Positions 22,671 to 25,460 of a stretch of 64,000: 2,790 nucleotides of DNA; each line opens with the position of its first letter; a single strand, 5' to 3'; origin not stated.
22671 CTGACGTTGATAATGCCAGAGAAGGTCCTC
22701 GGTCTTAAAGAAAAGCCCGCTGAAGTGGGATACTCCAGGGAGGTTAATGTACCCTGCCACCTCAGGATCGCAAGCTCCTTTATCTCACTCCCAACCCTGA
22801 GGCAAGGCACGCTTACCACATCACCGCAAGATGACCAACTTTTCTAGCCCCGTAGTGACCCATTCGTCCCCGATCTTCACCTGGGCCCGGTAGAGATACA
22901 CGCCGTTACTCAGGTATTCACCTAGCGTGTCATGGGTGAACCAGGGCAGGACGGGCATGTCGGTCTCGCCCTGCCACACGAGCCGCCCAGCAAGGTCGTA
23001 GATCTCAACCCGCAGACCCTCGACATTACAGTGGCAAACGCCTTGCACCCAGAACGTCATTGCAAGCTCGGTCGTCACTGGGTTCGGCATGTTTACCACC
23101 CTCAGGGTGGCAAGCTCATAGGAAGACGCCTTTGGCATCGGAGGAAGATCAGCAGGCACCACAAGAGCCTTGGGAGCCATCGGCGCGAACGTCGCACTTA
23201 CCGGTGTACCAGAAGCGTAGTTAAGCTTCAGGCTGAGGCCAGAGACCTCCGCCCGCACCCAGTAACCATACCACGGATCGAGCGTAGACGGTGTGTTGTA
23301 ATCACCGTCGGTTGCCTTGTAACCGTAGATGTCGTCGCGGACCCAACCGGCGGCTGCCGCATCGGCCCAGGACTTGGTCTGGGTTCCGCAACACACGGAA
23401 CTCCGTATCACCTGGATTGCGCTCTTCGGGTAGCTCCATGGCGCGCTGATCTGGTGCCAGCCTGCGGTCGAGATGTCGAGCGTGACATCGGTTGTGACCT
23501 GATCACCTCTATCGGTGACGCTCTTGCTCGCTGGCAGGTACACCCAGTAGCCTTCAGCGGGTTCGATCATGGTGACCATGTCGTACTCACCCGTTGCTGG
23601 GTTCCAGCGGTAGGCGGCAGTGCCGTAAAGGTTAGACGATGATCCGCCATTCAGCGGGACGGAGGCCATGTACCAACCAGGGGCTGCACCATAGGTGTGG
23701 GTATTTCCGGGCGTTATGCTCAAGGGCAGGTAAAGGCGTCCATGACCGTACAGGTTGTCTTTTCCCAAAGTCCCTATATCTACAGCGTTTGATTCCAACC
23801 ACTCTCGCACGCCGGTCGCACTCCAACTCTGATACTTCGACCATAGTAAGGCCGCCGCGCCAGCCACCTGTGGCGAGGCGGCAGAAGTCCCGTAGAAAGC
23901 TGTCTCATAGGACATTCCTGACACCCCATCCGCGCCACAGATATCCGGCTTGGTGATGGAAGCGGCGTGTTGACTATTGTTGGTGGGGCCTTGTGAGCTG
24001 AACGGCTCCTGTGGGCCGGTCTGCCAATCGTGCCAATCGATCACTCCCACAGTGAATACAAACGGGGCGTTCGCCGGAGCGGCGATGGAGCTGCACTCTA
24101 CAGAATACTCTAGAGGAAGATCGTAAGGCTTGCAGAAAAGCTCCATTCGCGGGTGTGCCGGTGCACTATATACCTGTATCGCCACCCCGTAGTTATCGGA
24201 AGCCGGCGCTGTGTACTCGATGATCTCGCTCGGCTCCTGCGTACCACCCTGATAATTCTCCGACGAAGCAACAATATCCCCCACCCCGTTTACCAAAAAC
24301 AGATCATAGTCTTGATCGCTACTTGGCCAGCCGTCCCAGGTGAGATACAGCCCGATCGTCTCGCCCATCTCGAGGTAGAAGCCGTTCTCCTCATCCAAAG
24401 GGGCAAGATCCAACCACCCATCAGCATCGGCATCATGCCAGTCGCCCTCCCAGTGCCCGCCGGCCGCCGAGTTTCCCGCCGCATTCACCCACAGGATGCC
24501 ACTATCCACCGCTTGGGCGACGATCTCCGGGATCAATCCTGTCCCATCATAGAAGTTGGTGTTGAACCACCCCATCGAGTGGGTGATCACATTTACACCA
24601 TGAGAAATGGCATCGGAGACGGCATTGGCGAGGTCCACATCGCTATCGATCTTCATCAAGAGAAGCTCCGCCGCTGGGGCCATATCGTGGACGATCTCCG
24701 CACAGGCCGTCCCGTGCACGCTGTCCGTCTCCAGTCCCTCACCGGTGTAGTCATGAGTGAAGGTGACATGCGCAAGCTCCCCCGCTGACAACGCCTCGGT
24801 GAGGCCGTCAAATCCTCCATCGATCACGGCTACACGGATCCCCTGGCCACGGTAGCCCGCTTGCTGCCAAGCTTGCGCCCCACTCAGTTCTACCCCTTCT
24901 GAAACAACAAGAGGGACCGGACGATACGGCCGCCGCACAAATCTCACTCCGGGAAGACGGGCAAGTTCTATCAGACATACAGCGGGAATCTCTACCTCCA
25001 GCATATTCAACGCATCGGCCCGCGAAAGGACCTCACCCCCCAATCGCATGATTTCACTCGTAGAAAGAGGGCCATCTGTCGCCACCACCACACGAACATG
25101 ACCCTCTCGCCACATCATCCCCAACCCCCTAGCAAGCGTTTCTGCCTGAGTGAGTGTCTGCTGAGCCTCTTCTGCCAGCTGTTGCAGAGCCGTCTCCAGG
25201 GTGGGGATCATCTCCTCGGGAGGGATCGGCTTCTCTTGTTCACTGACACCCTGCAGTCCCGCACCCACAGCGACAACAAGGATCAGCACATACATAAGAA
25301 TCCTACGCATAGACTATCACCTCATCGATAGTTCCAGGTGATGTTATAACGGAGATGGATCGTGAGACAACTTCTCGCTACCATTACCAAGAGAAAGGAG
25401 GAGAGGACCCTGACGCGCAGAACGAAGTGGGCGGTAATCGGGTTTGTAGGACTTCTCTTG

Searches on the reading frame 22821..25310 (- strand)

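Call 70: search_protein_families(library=pfam, proteins=[window:22821-25310:-], max_evalue=0.001)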
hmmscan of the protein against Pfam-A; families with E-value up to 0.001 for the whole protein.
window:22821-25310:- (829 aa): 1 family
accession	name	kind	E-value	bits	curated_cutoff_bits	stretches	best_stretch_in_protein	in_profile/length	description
PF00082.27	Peptidase_S8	-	5.2e-21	75.6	21.8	2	407-524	162-288/288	Subtilase family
